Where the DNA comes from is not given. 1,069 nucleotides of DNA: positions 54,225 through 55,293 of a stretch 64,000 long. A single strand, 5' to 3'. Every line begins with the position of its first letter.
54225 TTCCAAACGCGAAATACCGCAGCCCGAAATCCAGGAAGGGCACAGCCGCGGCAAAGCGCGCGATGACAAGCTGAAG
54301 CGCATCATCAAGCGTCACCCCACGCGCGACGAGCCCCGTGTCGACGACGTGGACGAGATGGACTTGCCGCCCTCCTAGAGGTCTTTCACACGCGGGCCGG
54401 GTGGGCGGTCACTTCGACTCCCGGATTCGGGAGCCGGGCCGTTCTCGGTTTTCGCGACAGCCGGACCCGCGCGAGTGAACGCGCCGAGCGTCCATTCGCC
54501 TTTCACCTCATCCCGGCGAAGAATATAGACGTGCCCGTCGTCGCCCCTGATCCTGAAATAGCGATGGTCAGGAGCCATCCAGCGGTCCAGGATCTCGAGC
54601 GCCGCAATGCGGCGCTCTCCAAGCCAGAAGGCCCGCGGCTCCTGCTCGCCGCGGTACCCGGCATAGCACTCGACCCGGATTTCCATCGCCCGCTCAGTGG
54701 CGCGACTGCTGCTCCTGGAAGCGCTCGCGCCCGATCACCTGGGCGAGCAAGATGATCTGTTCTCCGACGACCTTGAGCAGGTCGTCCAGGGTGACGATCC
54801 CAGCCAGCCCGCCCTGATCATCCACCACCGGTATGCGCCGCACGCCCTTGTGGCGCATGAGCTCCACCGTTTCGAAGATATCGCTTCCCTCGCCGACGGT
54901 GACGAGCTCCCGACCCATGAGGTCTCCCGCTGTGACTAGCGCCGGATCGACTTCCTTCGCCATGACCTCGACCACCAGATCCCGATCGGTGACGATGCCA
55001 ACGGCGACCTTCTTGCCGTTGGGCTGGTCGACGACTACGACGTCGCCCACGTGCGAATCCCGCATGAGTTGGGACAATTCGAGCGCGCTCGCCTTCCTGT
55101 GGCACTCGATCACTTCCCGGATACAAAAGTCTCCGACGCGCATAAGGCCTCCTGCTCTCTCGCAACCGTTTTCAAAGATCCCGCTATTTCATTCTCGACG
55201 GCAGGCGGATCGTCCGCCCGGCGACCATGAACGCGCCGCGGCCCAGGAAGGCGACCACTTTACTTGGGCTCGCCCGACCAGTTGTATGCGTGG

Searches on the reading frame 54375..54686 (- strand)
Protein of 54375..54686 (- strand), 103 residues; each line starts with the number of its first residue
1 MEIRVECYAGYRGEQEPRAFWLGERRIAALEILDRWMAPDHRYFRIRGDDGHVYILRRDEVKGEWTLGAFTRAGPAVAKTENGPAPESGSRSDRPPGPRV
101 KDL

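Call 68: search_protein_families(library=pfam, proteins=[window:54375-54686:-], max_evalue=5)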
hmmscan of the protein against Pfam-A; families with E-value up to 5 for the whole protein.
window:54375-54686:- (103 aa): 1 family
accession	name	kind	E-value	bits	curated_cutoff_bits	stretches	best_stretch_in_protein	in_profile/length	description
PF09480.15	PrgH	-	0.094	12.4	25.8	1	26-74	151-200/373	Type III secretion system protein PrgH-EprH (PrgH)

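Call 102: search_solved_structures(query=window:54375-54686:-, max_evalue=1)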
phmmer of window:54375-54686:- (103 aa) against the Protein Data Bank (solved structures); distinct sequences matched with E-value up to 1: 6.
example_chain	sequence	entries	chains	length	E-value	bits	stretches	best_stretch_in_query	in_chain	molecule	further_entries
2aja_A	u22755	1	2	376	0.2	15.1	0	27-58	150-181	ankyrin repeat family protein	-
6gxs_A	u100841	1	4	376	0.4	14.1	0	48-68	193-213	CV39L lectin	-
7y4a_B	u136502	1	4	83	0.52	13.8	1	30-64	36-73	Engulfment and cell motility protein 1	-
6jpp_A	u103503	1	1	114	0.67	13.4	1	30-67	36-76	Engulfment and cell motility protein 1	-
8qu8_C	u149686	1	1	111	0.83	13.1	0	38-76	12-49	Elongin-C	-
1vcb_B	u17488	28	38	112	0.84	13.1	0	38-76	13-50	PROTEIN (ELONGIN C) | Elongin-C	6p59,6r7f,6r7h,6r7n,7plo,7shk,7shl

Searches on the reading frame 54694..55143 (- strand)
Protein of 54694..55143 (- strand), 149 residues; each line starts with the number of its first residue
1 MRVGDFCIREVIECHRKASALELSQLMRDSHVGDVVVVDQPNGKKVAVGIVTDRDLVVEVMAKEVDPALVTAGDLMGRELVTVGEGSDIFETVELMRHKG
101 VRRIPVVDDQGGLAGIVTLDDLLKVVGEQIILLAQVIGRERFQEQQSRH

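Call 68: search_protein_families(library=pfam, proteins=[window:54694-55143:-], max_evalue=5)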
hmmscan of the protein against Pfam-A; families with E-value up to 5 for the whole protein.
window:54694-55143:- (149 aa): 3 families
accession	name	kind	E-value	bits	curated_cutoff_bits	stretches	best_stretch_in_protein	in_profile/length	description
PF00571.33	CBS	-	1.3e-24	86.7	24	2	72-126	1-55/57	CBS domain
PF01472.26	PUA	-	0.078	13.4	24.8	1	31-51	32-52/74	PUA domain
PF22262.2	DUF6950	-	0.49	10.9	27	1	30-58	88-114/134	Domain of unknown function (DUF6950)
